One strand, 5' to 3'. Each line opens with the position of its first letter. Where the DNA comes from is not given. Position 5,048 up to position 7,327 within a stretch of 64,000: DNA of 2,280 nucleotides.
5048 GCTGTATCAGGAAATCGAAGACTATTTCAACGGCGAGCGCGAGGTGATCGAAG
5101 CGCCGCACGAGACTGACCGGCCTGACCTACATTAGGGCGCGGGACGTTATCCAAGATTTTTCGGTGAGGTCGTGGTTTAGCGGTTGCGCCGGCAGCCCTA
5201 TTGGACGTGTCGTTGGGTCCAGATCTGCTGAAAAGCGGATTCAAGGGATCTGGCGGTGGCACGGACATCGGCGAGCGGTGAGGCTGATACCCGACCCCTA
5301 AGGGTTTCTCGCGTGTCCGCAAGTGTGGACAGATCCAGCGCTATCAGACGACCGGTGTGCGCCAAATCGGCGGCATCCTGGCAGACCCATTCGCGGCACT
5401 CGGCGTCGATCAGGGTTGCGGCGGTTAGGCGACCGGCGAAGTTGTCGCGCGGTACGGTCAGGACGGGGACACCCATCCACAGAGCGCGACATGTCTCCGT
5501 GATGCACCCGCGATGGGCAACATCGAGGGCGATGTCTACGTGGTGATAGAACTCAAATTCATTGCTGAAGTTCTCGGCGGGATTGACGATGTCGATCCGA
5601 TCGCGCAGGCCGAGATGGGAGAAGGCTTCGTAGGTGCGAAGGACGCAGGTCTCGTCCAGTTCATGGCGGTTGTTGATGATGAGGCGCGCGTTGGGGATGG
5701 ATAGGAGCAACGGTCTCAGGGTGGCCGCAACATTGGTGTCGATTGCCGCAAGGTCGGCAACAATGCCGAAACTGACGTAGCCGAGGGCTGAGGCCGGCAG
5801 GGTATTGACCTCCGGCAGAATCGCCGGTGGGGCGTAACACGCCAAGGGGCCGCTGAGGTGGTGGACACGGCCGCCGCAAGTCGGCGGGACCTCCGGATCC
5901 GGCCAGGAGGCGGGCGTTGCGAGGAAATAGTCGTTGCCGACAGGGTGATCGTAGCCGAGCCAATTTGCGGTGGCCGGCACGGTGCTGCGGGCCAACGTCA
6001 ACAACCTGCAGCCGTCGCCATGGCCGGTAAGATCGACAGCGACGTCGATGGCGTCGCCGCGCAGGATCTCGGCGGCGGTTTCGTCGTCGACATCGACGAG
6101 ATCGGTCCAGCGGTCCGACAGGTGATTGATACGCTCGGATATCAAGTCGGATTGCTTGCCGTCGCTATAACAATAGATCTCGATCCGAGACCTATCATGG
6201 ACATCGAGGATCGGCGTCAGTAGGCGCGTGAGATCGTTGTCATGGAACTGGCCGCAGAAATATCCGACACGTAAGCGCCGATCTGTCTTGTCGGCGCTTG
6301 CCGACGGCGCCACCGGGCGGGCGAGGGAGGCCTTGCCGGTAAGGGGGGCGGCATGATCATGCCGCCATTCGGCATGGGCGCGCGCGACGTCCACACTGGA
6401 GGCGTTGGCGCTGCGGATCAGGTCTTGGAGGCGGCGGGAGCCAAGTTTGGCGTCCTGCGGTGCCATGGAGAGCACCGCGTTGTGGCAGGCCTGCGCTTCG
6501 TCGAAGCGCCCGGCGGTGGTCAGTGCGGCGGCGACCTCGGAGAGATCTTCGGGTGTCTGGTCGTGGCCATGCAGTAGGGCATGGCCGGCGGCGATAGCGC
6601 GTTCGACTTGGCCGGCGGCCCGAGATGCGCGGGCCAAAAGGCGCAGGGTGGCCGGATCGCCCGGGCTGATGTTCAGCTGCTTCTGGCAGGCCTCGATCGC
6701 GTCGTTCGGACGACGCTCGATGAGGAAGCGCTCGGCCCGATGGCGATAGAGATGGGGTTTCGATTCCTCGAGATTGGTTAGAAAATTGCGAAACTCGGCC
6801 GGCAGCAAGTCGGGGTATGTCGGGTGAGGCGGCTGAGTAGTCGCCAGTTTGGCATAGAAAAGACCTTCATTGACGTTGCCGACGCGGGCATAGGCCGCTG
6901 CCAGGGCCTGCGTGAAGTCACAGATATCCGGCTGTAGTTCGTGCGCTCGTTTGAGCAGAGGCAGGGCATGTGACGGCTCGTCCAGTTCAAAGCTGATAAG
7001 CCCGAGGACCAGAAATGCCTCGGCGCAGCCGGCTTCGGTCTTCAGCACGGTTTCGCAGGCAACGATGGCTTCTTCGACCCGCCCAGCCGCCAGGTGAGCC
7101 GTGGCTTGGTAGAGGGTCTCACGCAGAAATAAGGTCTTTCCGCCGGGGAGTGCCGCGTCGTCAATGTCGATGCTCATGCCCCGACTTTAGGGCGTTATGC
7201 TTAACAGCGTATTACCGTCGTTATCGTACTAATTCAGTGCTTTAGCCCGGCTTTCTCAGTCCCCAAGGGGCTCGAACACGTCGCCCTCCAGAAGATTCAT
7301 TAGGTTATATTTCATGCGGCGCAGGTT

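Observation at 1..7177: Flagellin-glycosylation island encoding two non-homologous candidate flagellin glycosyltransferases (Maf/DUF115 and FlmG-like TPR-GT41) plus acetamidino-sugar machinery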

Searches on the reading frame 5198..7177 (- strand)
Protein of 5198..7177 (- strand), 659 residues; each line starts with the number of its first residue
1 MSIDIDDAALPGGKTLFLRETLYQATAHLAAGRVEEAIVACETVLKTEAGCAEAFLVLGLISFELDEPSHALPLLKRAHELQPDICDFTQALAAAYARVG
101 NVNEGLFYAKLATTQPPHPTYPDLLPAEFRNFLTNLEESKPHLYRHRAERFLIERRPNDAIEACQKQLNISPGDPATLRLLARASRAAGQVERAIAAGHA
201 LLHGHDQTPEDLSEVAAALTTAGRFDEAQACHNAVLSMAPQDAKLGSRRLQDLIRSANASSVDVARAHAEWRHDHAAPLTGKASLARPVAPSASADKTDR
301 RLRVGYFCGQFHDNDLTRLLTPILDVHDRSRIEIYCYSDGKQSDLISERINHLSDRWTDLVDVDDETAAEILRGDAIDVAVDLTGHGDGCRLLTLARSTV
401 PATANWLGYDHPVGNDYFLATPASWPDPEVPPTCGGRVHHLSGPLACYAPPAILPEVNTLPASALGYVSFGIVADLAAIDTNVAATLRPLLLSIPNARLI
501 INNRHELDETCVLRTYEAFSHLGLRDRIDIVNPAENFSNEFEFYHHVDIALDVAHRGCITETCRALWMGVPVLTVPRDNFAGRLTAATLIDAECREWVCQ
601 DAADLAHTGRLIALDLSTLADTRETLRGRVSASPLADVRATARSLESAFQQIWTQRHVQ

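Call 3: search_protein_families(library=pfam, proteins=[window:5198-7177:-], max_evalue=0.01)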
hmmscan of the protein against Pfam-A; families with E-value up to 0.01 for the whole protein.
window:5198-7177:- (659 aa): 13 families
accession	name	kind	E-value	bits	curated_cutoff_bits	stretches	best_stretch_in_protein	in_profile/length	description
PF13844.12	Glyco_transf_41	-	2.5e-22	79.3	25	2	294-417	73-198/543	Glycosyl transferase family 41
PF14559.12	TPR_19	-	2.6e-11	44.1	25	1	152-202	2-52/68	Tetratricopeptide repeat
PF13428.12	TPR_14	-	2e-10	40.7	23.5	0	20-59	3-42/44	Tetratricopeptide repeat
PF00515.34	TPR_1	-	8.2e-09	35.4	27.8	0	52-84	1-33/34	Tetratricopeptide repeat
PF07719.23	TPR_2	-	9.9e-09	35.1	27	0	52-84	1-33/34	Tetratricopeptide repeat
PF23914.1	TPR_CcmH_CycH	-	2.6e-05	24.6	42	0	155-243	64-155/158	Cytochrome c-type biogenesis protein H TPR domain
PF13432.12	TPR_16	-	4.8e-05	24.2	32.7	1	24-83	3-62/65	Tetratricopeptide repeat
PF13424.12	TPR_12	-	0.00018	22.1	30.1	0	192-240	27-76/77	Tetratricopeptide repeat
PF13371.12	TPR_9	-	0.00037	20.9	35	0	28-86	5-63/73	Tetratricopeptide repeat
PF12895.13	ANAPC3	-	0.0006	20.5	27.2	0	33-106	4-76/82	Anaphase-promoting complex, cyclosome, subunit 3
PF13176.12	TPR_7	-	0.004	17.6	27.9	0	177-196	1-20/36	Tetratricopeptide repeat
PF13181.12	TPR_8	-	0.0064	17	25.7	0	219-242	11-34/34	Tetratricopeptide repeat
PF25063.1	ARM_TT21_C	-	0.0068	16.7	35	0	19-82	96-159/209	Tetratricopeptide repeat protein 21 C-terminal ARM domain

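Call 5: search_protein_families(library=ncbifam, proteins=[window:5198-7177:-], max_evalue=0.001)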
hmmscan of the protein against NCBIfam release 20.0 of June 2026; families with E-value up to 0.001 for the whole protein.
window:5198-7177:- (659 aa): 5 families
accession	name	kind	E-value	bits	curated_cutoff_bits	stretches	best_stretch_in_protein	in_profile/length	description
NF040959.1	MamA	equivalog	4e-10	39.5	200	1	24-100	43-119/204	magnetosome protein MamA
TIGR02917.1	PEP_TPR_lipo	equivalog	4.1e-09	34.9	312.2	1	22-115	774-866/899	XrtA/PEP-CTERM system TPR-repeat protein PrsT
NF052415.1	T3SS_chap_SctY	equivalog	2.6e-08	34.3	70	0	157-238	22-106/106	type III secretion apparatus assembly chaperone SctY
NF008757.0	PRK11788.1-5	equivalog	3.3e-07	29.8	363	0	24-106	186-269/388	lipopolysaccharide assembly protein LapB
TIGR00540.1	TPR_hemY_coli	hypoth_equivalog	6.9e-05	21.8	142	0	155-233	306-383/385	heme biosynthesis-associated TPR protein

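Call 10: find_homologous_proteins(query=window:5198-7177:-, max_evalue=0.00001)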
Query window:5198-7177:- (659 aa): 66 proteins with E <= 0.00001 among 8000 candidates.
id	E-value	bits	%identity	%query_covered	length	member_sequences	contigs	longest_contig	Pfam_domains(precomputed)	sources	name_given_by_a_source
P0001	0.0e+0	1497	100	100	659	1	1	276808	PF14559.13,PF00515.35,PF13428.13,PF13844.13,PF07719.24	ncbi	-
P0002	3.6e-295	999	70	97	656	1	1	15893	PF14559.13,PF00515.35,PF12895.14,PF13428.13,PF13844.13,PF07719.24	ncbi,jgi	-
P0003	3.0e-290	983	66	99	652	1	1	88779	PF13431.13,PF23914.2,PF13428.13,PF13844.13,PF14559.13,PF13371.13,PF00515.35,PF12895.14,PF21033.5,PF13432.13,PF13181.13,PF07719.24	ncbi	-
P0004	6.6e-173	595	47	94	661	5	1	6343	PF14559.13,PF00515.35,PF12895.14,PF13844.13,PF13181.13,PF07719.24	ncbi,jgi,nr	ncbi:MAG: hypothetical protein OEU25_08475 [Rhodospirillales bacterium]|nr:hypothetical protein [Rho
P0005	9.7e-171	588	48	96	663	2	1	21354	PF14559.13,PF13424.13,PF13428.13,PF13844.13,PF07719.24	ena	-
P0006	5.6e-169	582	46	97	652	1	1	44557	PF14559.13,PF12895.14,PF13432.13,PF13428.13,PF13844.13,PF07719.24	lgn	-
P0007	3.3e-165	570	45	99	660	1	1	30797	PF14559.13,PF13371.13,PF00515.35,PF12895.14,PF13432.13,PF13844.13,PF13181.13,PF07719.24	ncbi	-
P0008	3.9e-160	553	46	97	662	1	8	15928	PF14559.13,PF13371.13,PF00515.35,PF12895.14,PF13432.13,PF13844.13,PF07719.24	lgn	-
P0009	1.3e-155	538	46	97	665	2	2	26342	PF14559.13,PF00515.35,PF13432.13,PF13844.13,PF13181.13,PF07719.24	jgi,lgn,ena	-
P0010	2.9e-155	537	42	98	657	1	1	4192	PF14559.13,PF13414.13,PF13371.13,PF00515.35,PF12895.14,PF13428.13,PF13844.13,PF13181.13,PF07719.24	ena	-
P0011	3.2e-154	533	45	94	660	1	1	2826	PF13844.13,PF07719.24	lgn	-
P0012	3.5e-154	533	45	96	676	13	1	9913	PF14559.13,PF23914.2,PF12895.14,PF13424.13,PF13432.13,PF13844.13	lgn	-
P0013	1.2e-153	532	43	96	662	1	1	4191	PF14559.13,PF13431.13,PF13371.13,PF00515.35,PF12895.14,PF13424.13,PF13428.13,PF13844.13,PF13181.13,PF07719.24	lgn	-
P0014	1.4e-151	525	44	95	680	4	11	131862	PF14559.13,PF12895.14,PF13428.13,PF13844.13,PF07719.24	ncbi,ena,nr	ncbi:MAG: hypothetical protein QNJ67_03465 [Kiloniellales bacterium]|nr:hypothetical protein [Kiloni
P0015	2.6e-151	524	44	97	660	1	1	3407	PF14559.13,PF12895.14,PF13844.13,PF07719.24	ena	-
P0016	7.8e-147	509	43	95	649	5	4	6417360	PF14559.13,PF00515.35,PF13176.13,PF13428.13,PF13844.13,PF07719.24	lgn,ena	-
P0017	5.4e-146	506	43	98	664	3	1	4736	PF14559.13,PF23914.2,PF13371.13,PF12895.14,PF13432.13,PF13844.13,PF07719.24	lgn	-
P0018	1.8e-143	498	41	96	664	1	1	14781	PF13431.13,PF13414.13,PF13176.13,PF13428.13,PF13844.13,PF14559.13,PF00515.35,PF12895.14,PF13424.13,PF13432.13,PF13181.13,PF07719.24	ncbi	-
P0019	7.2e-133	463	44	84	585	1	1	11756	PF14559.13,PF12895.14,PF13424.13,PF13176.13,PF13428.13,PF13844.13,PF07719.24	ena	-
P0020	1.9e-107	379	45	65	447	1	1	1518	PF14559.13,PF00515.35,PF13432.13,PF13428.13,PF13844.13,PF07719.24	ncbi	-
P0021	9.7e-79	284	27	75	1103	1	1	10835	PF13431.13,PF23914.2,PF13414.13,PF13176.13,PF13428.13,PF13844.13,PF13374.13,PF14559.13,PF24575.2,PF00515.35,PF13424.13,PF13432.13,PF13181.13,PF07719.24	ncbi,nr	ncbi:MAG: tetratricopeptide repeat protein [Rhodoferax sp.]|nr:tetratricopeptide repeat protein [Rho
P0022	1.1e-58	218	31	75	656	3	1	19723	PF13431.13,PF23914.2,PF13414.13,PF13176.13,PF13428.13,PF13844.13,PF13374.13,PF14559.13,PF24575.2,PF13371.13,PF00515.35,PF12895.14,PF13424.13,PF13432.13,PF13429.13,PF13181.13,PF07719.24,PF13174.13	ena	-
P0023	1.0e-56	211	33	59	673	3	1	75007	PF13431.13,PF23914.2,PF13414.13,PF13176.13,PF13428.13,PF13844.13,PF14559.13,PF24575.2,PF00515.35,PF12895.14,PF13424.13,PF13432.13,PF13181.13,PF07719.24,PF13174.13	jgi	-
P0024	3.6e-56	210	30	75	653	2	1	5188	PF13431.13,PF23914.2,PF13414.13,PF13176.13,PF13428.13,PF13844.13,PF13374.13,PF14559.13,PF24575.2,PF13371.13,PF00515.35,PF12895.14,PF13424.13,PF13432.13,PF13429.13,PF13181.13,PF07719.24,PF13174.13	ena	-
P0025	1.3e-55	208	31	75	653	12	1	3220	PF13431.13,PF23914.2,PF13414.13,PF13176.13,PF13428.13,PF13844.13,PF13374.13,PF07721.21,PF14559.13,PF24575.2,PF13371.13,PF00515.35,PF12895.14,PF13424.13,PF13432.13,PF13429.13,PF13181.13,PF07719.24,PF13174.13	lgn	-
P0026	1.1e-53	201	28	93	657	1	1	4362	PF13431.13,PF23914.2,PF13414.13,PF13176.13,PF13428.13,PF13844.13,PF14559.13,PF13371.13,PF00515.35,PF13424.13,PF13432.13,PF13181.13,PF07719.24,PF13174.13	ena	-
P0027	3.7e-51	193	30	96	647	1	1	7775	PF03704.24,PF13431.13,PF23914.2,PF13414.13,PF13176.13,PF13428.13,PF13844.13,PF25064.2,PF13374.13,PF14559.13,PF24575.2,PF00515.35,PF12895.14,PF13424.13,PF13432.13,PF13181.13,PF07719.24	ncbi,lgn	ncbi:MAG: tetratricopeptide repeat protein [Bacteroidota bacterium]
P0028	5.0e-51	193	32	76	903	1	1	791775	PF13431.13,PF13414.13,PF13176.13,PF13428.13,PF13844.13,PF13374.13,PF14559.13,PF00515.35,PF13424.13,PF13432.13,PF13181.13,PF07719.24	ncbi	-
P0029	3.9e-50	190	27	95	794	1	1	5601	PF03704.24,PF09976.16,PF13414.13,PF12569.15,PF13844.13,PF13374.13,PF24575.2,PF00515.35,PF13424.13,PF13429.13,PF07719.24,PF13174.13,PF20308.5,PF25063.1,PF13431.13,PF23914.2,PF13176.13,PF13428.13,PF14559.13,PF13371.13,PF17874.8,PF22860.3,PF12895.14,PF21033.5,PF13432.13,PF13181.13,PF10373.16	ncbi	-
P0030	6.9e-50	189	27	55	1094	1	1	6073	PF13844.13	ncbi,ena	-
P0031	9.4e-50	188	34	56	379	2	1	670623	PF13844.13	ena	-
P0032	4.2e-49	186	27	76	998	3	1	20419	PF03704.24,PF13431.13,PF23914.2,PF13414.13,PF13176.13,PF12569.15,PF13428.13,PF13844.13,PF13374.13,PF14559.13,PF24575.2,PF13371.13,PF17874.8,PF00515.35,PF12895.14,PF13424.13,PF13432.13,PF13429.13,PF13181.13,PF07719.24,PF13174.13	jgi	jgi:predicted O-linked N-acetylglucosamine transferase (SPINDLY family)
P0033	5.4e-49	186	31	67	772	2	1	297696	PF13431.13,PF23914.2,PF13414.13,PF13176.13,PF13428.13,PF13844.13,PF25064.2,PF13374.13,PF07721.21,PF14559.13,PF24575.2,PF13371.13,PF17874.8,PF00515.35,PF13424.13,PF21033.5,PF13432.13,PF13181.13,PF07719.24,PF13174.13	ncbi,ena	-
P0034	7.2e-49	185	30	75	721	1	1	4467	PF25060.1,PF13414.13,PF13844.13,PF13374.13,PF07721.21,PF24575.2,PF00515.35,PF13424.13,PF13429.13,PF14561.13,PF07719.24,PF13174.13,PF25063.1,PF13431.13,PF23914.2,PF25062.2,PF13176.13,PF13428.13,PF25064.2,PF14559.13,PF13371.13,PF22860.3,PF12895.14,PF21033.5,PF13432.13,PF13181.13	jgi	jgi:predicted O-linked N-acetylglucosamine transferase (SPINDLY family)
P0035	9.1e-47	178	27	76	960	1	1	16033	PF13431.13,PF23914.2,PF13414.13,PF13176.13,PF13428.13,PF13844.13,PF25064.2,PF13374.13,PF14559.13,PF24575.2,PF13371.13,PF00515.35,PF12895.14,PF13424.13,PF23240.2,PF13432.13,PF13429.13,PF13181.13,PF07719.24,PF13174.13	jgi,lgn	jgi:predicted O-linked N-acetylglucosamine transferase (SPINDLY family)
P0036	2.8e-46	177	28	95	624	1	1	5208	PF13431.13,PF23914.2,PF13414.13,PF13176.13,PF13428.13,PF13844.13,PF13374.13,PF07721.21,PF14559.13,PF24575.2,PF13371.13,PF00515.35,PF13424.13,PF13432.13,PF13429.13,PF13181.13,PF07719.24,PF20308.5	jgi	jgi:protein O-GlcNAc transferase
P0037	4.1e-46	176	29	76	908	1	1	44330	PF03704.24,PF13431.13,PF13414.13,PF13176.13,PF13428.13,PF13844.13,PF13374.13,PF14559.13,PF00515.35,PF13424.13,PF13432.13,PF13181.13,PF07719.24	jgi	jgi:predicted O-linked N-acetylglucosamine transferase (SPINDLY family)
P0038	4.3e-46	176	26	95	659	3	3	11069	PF03704.24,PF13431.13,PF23914.2,PF13414.13,PF13176.13,PF13428.13,PF13844.13,PF25064.2,PF13374.13,PF07721.21,PF14559.13,PF00515.35,PF12895.14,PF13424.13,PF13432.13,PF13181.13,PF07719.24,PF13174.13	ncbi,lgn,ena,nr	ncbi:MAG: tetratricopeptide repeat protein [Magnetovibrio sp.]|nr:tetratricopeptide repeat protein [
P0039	7.3e-46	175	32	68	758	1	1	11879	PF13431.13,PF23914.2,PF13414.13,PF21545.4,PF13176.13,PF13428.13,PF13844.13,PF13374.13,PF07721.21,PF14559.13,PF24575.2,PF13371.13,PF00515.35,PF12895.14,PF13424.13,PF13432.13,PF13181.13,PF07719.24,PF13174.13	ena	-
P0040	1.1e-45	175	29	76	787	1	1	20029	PF13414.13,PF12569.15,PF13844.13,PF13374.13,PF07721.21,PF00515.35,PF13424.13,PF13429.13,PF07719.24,PF13174.13,PF20308.5,PF13431.13,PF23914.2,PF23300.4,PF13176.13,PF24885.2,PF13428.13,PF25064.2,PF14559.13,PF13371.13,PF17874.8,PF12895.14,PF21033.5,PF13432.13,PF13181.13,PF01239.29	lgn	-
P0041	1.0e-42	165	32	58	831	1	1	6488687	PF13431.13,PF23914.2,PF13414.13,PF13176.13,PF13428.13,PF13844.13,PF13374.13,PF14559.13,PF13371.13,PF00515.35,PF12895.14,PF13424.13,PF13432.13,PF13181.13,PF07719.24,PF13174.13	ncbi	-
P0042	2.5e-42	164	31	56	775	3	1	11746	PF14559.13,PF00515.35,PF13424.13,PF13432.13,PF13428.13,PF13844.13,PF13181.13,PF07719.24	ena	-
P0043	3.0e-42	164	29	95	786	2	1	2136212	PF13431.13,PF23914.2,PF13414.13,PF13176.13,PF12569.15,PF13428.13,PF13844.13,PF25064.2,PF13374.13,PF07721.21,PF14559.13,PF13371.13,PF00515.35,PF12895.14,PF13424.13,PF13432.13,PF13181.13,PF14561.13,PF07719.24,PF13174.13,PF20308.5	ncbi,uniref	ncbi:tetratricopeptide repeat protein [Paraburkholderia sp. B3]|uniref:tetratricopeptide repeat prot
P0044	1.1e-41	162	30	76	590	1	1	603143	PF14559.13,PF13431.13,PF23914.2,PF13414.13,PF00515.35,PF13424.13,PF13432.13,PF13428.13,PF13844.13,PF13181.13,PF07719.24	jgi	jgi:protein O-GlcNAc transferase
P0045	3.5e-41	160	28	94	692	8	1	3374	PF25063.1,PF13431.13,PF23914.2,PF13414.13,PF13176.13,PF13428.13,PF13844.13,PF25064.2,PF13374.13,PF07721.21,PF14559.13,PF24575.2,PF13371.13,PF17874.8,PF00515.35,PF12895.14,PF13424.13,PF13432.13,PF13429.13,PF13181.13,PF07719.24,PF13174.13,PF20308.5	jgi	-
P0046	4.3e-41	160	33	54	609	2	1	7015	PF14559.13,PF13371.13,PF13432.13,PF13428.13,PF13844.13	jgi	jgi:predicted O-linked N-acetylglucosamine transferase (SPINDLY family)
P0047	3.9e-40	157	31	67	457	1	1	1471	PF13431.13,PF13414.13,PF00515.35,PF13844.13,PF13181.13,PF07719.24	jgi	jgi:protein O-GlcNAc transferase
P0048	1.1e-39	155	31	56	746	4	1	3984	PF14559.13,PF00515.35,PF13432.13,PF13844.13,PF07719.24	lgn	-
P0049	2.0e-39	154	32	54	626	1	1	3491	PF13431.13,PF23914.2,PF13414.13,PF13176.13,PF13428.13,PF13844.13,PF14559.13,PF00515.35,PF13424.13,PF13432.13,PF13181.13,PF07719.24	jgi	jgi:predicted O-linked N-acetylglucosamine transferase (SPINDLY family)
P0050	2.8e-39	154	29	54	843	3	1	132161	PF13431.13,PF23914.2,PF13414.13,PF13176.13,PF13428.13,PF13844.13,PF13374.13,PF14559.13,PF13371.13,PF00515.35,PF12895.14,PF13424.13,PF13432.13,PF13181.13,PF07719.24,PF13174.13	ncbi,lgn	-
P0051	4.4e-39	153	32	54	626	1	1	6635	PF14559.13,PF13431.13,PF23914.2,PF13414.13,PF00515.35,PF12895.14,PF13432.13,PF13428.13,PF13844.13,PF13181.13,PF07719.24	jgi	jgi:protein O-GlcNAc transferase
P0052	4.6e-39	153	30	55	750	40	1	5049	PF14559.13,PF00515.35,PF13432.13,PF13844.13,PF13181.13,PF07719.24,PF13374.13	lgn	-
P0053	1.8e-37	148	31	55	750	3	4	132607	PF14559.13,PF00515.35,PF13424.13,PF13432.13,PF13428.13,PF13844.13,PF13181.13,PF07719.24,PF13374.13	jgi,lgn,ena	-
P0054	1.0e-36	145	31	56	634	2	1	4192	PF13431.13,PF23914.2,PF13414.13,PF13428.13,PF13844.13,PF14559.13,PF00515.35,PF12895.14,PF13424.13,PF13432.13,PF13181.13,PF07719.24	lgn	-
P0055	2.3e-34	137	31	65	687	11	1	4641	PF13844.13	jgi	-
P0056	9.2e-33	132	31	54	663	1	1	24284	PF13844.13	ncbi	-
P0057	1.4e-32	132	37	33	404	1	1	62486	PF13844.13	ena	-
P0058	2.1e-31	128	29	54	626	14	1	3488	PF13431.13,PF23914.2,PF13414.13,PF13428.13,PF13844.13,PF14559.13,PF00515.35,PF12895.14,PF13424.13,PF13432.13,PF13181.13,PF07719.24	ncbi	-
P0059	2.6e-31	127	28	89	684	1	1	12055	PF13431.13,PF23914.2,PF13414.13,PF13176.13,PF13428.13,PF13844.13,PF14559.13,PF13371.13,PF00515.35,PF12895.14,PF13424.13,PF13432.13,PF13181.13,PF07719.24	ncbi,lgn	-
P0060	6.9e-29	119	30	56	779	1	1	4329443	PF14559.13,PF13431.13,PF23914.2,PF12895.14,PF13428.13,PF13844.13,PF07719.24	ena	-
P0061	2.3e-25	108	30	64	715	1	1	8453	PF14559.13,PF13844.13,PF07719.24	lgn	-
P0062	3.0e-17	81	27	71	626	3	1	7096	PF14559.13,PF13431.13,PF23914.2,PF13414.13,PF00515.35,PF13424.13,PF13432.13,PF13428.13,PF13844.13,PF13181.13,PF07719.24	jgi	-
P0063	1.7e-16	79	28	54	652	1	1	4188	PF14559.13,PF13431.13,PF13414.13,PF00515.35,PF13424.13,PF13432.13,PF13428.13,PF13844.13,PF13181.13,PF07719.24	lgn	-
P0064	9.8e-13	66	26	95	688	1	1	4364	PF13431.13,PF23914.2,PF13414.13,PF13176.13,PF13428.13,PF13844.13,PF14559.13,PF13371.13,PF00515.35,PF12895.14,PF13424.13,PF13432.13,PF13181.13,PF07719.24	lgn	-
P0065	4.0e-11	61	22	95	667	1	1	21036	PF13431.13,PF23914.2,PF13414.13,PF13176.13,PF13428.13,PF13844.13,PF13374.13,PF07721.21,PF14559.13,PF13371.13,PF00515.35,PF12895.14,PF13424.13,PF13432.13,PF13181.13,PF14561.13,PF07719.24,PF13174.13,PF20308.5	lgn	-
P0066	2.9e-7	48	29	41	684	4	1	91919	PF14559.13,PF13844.13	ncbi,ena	-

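Call 12: find_encoding_contigs(protein=P0001, flank=10000, max_places=3)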
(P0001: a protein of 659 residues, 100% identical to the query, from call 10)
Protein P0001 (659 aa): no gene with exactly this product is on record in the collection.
